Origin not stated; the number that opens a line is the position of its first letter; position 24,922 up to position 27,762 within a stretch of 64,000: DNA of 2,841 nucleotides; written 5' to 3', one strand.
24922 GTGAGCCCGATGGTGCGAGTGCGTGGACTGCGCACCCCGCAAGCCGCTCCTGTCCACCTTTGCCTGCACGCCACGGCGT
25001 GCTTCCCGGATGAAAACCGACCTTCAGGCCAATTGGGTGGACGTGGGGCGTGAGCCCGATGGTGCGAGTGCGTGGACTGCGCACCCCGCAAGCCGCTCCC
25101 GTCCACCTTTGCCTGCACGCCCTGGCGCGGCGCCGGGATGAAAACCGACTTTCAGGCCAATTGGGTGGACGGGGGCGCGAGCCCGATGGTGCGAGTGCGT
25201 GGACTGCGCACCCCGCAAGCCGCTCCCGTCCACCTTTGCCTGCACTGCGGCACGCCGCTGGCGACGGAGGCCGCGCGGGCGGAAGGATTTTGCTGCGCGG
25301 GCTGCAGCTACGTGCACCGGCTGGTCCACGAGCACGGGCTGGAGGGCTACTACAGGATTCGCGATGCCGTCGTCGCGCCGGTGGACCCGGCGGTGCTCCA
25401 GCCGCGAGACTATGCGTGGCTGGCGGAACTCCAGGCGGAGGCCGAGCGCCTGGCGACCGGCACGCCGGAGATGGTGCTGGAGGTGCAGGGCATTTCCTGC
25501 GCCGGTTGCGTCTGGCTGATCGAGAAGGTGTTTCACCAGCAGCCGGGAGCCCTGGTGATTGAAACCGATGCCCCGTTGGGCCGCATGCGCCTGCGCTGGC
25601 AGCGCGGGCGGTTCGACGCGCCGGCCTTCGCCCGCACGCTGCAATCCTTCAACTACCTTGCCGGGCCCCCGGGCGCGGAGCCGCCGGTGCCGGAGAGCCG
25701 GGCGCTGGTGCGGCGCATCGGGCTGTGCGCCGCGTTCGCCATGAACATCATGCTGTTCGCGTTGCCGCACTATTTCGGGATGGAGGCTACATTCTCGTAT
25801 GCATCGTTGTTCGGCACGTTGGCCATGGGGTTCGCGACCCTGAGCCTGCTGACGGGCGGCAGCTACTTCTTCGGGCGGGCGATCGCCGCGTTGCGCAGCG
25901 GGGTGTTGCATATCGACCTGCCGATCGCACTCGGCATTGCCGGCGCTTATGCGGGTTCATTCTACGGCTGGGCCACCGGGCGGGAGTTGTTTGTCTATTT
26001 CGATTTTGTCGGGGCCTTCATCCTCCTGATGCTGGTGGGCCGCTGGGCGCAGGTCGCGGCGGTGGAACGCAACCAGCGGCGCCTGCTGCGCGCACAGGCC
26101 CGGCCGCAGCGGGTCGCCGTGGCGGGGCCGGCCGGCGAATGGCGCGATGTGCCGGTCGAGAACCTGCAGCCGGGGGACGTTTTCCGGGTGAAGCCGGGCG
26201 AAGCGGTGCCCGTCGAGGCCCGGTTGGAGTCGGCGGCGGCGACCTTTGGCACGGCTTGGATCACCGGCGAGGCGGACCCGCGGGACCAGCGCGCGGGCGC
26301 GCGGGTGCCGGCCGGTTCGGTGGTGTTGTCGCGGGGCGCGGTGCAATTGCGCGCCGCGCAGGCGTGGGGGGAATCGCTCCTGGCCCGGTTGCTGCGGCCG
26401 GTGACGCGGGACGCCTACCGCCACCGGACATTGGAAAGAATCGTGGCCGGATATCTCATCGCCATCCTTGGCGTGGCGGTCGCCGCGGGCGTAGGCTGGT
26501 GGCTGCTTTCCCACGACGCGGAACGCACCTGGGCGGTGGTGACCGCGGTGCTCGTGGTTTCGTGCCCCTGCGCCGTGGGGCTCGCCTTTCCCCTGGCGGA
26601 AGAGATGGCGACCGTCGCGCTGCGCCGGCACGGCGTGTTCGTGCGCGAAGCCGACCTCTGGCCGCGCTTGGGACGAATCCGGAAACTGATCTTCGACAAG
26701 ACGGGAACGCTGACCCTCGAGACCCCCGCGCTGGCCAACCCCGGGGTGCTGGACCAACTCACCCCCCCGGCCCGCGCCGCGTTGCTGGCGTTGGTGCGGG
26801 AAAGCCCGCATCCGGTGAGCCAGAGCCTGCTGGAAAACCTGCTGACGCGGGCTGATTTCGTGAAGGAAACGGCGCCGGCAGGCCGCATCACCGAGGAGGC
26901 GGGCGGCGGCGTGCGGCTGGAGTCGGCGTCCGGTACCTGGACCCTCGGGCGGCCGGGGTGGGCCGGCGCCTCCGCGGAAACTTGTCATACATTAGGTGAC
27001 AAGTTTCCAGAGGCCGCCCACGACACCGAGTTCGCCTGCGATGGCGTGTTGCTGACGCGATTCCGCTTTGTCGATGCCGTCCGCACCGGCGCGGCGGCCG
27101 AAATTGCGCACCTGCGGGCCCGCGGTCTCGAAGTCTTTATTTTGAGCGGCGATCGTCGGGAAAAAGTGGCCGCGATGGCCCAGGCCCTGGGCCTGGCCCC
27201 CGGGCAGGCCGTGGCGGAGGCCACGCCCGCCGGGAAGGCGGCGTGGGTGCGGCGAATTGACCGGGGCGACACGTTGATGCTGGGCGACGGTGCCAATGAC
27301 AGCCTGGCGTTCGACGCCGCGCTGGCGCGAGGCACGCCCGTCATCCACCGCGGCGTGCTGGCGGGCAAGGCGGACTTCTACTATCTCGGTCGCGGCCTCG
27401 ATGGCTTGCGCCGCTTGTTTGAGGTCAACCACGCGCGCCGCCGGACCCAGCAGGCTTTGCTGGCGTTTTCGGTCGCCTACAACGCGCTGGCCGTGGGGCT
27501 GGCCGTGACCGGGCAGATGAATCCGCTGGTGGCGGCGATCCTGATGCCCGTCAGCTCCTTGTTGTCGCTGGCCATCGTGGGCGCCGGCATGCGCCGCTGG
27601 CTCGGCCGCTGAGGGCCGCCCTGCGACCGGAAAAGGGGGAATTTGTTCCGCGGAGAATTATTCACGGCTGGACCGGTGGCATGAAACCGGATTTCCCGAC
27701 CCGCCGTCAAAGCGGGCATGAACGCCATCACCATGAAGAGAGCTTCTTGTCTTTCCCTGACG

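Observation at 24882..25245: Exact-period 128-bp triplication of the Cu-ATPase 5' end, creating two ATGA-coupled 43-codon uORFs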

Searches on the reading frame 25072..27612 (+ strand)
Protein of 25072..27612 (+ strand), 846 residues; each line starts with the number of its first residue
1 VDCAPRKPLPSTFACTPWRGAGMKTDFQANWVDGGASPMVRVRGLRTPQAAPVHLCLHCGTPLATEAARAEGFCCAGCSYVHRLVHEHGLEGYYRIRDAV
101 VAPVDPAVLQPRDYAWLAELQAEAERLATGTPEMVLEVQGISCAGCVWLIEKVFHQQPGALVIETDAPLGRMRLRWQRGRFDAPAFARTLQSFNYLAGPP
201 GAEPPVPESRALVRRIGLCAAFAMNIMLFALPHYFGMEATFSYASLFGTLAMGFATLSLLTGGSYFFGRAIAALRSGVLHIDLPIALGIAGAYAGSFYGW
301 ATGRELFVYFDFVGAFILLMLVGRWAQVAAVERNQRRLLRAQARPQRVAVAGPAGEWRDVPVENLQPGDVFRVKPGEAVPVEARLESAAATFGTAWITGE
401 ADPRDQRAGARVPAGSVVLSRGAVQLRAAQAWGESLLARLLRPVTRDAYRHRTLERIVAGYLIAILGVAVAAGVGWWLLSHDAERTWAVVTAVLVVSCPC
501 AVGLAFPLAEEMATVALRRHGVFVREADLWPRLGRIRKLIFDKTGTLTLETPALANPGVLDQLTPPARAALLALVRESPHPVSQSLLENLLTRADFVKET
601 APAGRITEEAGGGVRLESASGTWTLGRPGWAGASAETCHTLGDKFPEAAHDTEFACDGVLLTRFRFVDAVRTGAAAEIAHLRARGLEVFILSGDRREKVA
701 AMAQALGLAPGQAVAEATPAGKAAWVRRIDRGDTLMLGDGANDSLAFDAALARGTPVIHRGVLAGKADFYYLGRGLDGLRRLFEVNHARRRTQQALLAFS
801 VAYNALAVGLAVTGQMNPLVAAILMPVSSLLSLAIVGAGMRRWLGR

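Call 7: search_protein_families(library=pfam, proteins=[window:25138-27612:+])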
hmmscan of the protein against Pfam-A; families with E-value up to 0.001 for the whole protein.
window:25138-27612:+ (824 aa): 3 families
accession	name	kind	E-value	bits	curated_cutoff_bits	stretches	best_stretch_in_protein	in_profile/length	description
PF00122.25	E1-E2_ATPase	-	1.2e-28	100.2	28.1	1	323-497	4-180/181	E1-E2 ATPase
PF00702.32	Hydrolase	-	6e-17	63.1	26.4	1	517-727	4-189/191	haloacid dehalogenase-like hydrolase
PF12156.14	ATPase-cat_bd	-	1.7e-08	35.5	27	1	34-81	2-56/86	Putative metal-binding domain of cation transport ATPase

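Call 11: find_related_loci(query=window:25138-27612:+, collection=genome_contigs, flank=4000)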
Query window:25138-27612:+ (824 aa) in genome_contigs; peptide patterns used: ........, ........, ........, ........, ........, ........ (x = any residue, [..] = any of these).
169 stretches matched a pattern; 74 encode a relative of the query (tblastn E <= 1e-3); 73 distinct loci.
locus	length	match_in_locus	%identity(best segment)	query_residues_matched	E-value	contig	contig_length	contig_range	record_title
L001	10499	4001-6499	75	2-822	0e+0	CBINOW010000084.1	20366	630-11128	MAG TPA_asm: uncultured Oleiharenicola sp. isolate SRR16817057_binner13_Refined_19 genome assembly, contig: ERZ27394128.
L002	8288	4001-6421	76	8-822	0e+0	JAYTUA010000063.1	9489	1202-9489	MAG: Opitutaceae bacterium isolate GFS_5475 GFS_5475_62, whole genome shotgun sequence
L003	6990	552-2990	71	1-822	0e+0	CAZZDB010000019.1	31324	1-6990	MAG TPA_asm: uncultured Oleiharenicola sp. isolate binchicken_co54_514 genome assembly, contig: NODE_2410_length_31324_c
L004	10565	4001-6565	69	1-822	0e+0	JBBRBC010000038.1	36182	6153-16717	MAG: Opitutales bacterium isolate Co_metawrap_2325 Cmw_2325_k141_11385558_length_36182_cov_19.9958, whole genome shotgun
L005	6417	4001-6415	75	8-817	0e+0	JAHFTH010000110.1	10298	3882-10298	MAG: Lacunisphaera sp. isolate nzgw616 NODE_9452_length_10299_cov_3.893103, whole genome shotgun sequence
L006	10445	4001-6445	72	7-824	0e+0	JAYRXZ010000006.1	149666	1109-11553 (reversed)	MAG: Lacunisphaera sp. isolate EBPR_s431bin.11 NODE_126_length_149666_cov_2.199627, whole genome shotgun sequence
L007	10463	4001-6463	70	1-822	0e+0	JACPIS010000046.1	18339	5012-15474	MAG: Opitutia bacterium isolate NC_groundwater_447_Ag_B-0.1um_66_19 GD18-4_B1_scaffold_2048485, whole genome shotgun seq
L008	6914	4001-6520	70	8-824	0e+0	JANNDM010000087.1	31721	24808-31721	MAG: Verrucomicrobiota bacterium isolate OTE_75_metabat_8 OTE_75_k141_4027686, whole genome shotgun sequence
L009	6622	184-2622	73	6-824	0e+0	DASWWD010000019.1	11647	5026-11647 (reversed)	MAG TPA_asm: Lacunisphaera sp. isolate SMAG_U3647 k141_614658, whole genome shotgun sequence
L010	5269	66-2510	72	10-824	0e+0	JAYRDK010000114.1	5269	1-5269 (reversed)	MAG: Lacunisphaera sp. isolate SH_SHASGE1bin.35 NODE_8215_length_5269_cov_3.737651, whole genome shotgun sequence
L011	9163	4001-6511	68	1-822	0e+0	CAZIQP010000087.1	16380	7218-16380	MAG TPA_asm: uncultured Opitutaceae bacterium isolate binchicken_co50_281 genome assembly, contig: NODE_4028_length_1638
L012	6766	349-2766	73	8-822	0e+0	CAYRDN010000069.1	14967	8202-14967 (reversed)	MAG TPA_asm: uncultured Oleiharenicola sp. isolate binchicken_co54_477 genome assembly, contig: NODE_7126_length_14967_c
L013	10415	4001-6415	68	13-824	0e+0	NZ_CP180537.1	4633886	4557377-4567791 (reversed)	Oleiharenicola sp. Vm1 chromosome, complete genome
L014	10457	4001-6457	67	6-824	0e+0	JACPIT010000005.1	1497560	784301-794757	MAG: Opitutia bacterium isolate NC_groundwater_448_Ag_B-0.1um_66_33 GD18-4_B1_scaffold_237771, whole genome shotgun sequ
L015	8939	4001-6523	68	8-822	0e+0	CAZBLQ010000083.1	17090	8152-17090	MAG TPA_asm: uncultured Oleiharenicola sp. isolate binchicken_co54_19 genome assembly, contig: NODE_5922_length_17090_co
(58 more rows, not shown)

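Call 43: find_encoding_contigs(protein=window:25138-27612:+, flank=3000, max_places=6)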
Protein window:25138-27612:+ (824 aa): no gene with exactly this product is on record in the collection.

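Call 44: find_encoding_contigs(protein=window:25072-27612:+, flank=3000, max_places=6)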
Protein window:25072-27612:+ (846 aa): no gene with exactly this product is on record in the collection.

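Call 46: find_encoding_contigs(protein=window:25186-27612:+, flank=3000, max_places=6)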
Protein window:25186-27612:+ (808 aa): no gene with exactly this product is on record in the collection.

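Call 57: search_protein_families(library=ncbifam, proteins=[window:25138-27612:+], max_evalue=0.01)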
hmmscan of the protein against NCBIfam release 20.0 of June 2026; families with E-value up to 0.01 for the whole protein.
window:25138-27612:+ (824 aa): 18 families
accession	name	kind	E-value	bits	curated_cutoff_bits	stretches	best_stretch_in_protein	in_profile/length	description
TIGR01525.1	ATPase-IB_hvy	subfamily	5.8e-83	279.6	346.25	1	259-810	1-553/560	heavy metal translocating P-type ATPase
TIGR01511.1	ATPase-IB1_Cu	subfamily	5.7e-72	243.3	397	1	241-809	2-533/542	copper-translocating P-type ATPase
TIGR01512.1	ATPase-IB2_Cd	subfamily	2.1e-59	201.5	313.5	2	291-566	20-281/494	cadmium family heavy metal-translocating P-type ATPase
NF007952.0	PRK10671.1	equivalog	8.8e-44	149.8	1316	1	213-812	209-818/838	copper-exporting P-type ATPase CopA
NF008262.1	PRK11033.1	equivalog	1.2e-37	129.8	1005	1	295-728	202-638/731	zinc/cadmium/mercury/lead-transporting ATPase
TIGR01494.1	ATPase_P-type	subfamily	4.6e-37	127.6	62.3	2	301-551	12-250/478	HAD-IC family P-type ATPase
NF033775.1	P_type_ZntA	exception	5e-36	124.3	1240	1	295-729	207-640/732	Zn(II)/Cd(II)/Pb(II) translocating P-type ATPase ZntA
TIGR01497.1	kdpB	equivalog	6.8e-16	57.5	527.9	2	317-528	98-313/675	potassium-transporting ATPase subunit KdpB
TIGR01647.1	ATPase-IIIA_H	equivalog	7e-12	44.3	615.5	1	287-532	55-304/755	plasma-membrane proton-efflux P-type ATPase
TIGR01657.1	P-ATPase-V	hypoth_equivalog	8.3e-12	43.5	618.25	2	468-528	402-462/1055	ATP13A2 family polyamine export P-type ATPase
NF010609.0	PRK14010.1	equivalog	2e-08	32.9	1323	2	331-527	111-311/673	K(+)-transporting ATPase subunit B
NF011702.0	PRK15122.1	subfamily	1.7e-07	29.6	975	1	312-382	145-216/907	magnesium-translocating P-type ATPase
TIGR01524.1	ATPase-IIIB_Mg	equivalog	1.1e-06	26.8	610.75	1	314-393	120-200/867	magnesium-translocating P-type ATPase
TIGR01517.1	ATPase-IIB_Ca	equivalog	0.00031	19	507.05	1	314-527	146-373/882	calcium-translocating P-type ATPase, PMCA-type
NF041115.1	UxxU_metal_bind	equivalog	0.00093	19.3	95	0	110-136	4-30/74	metal-binding (seleno)protein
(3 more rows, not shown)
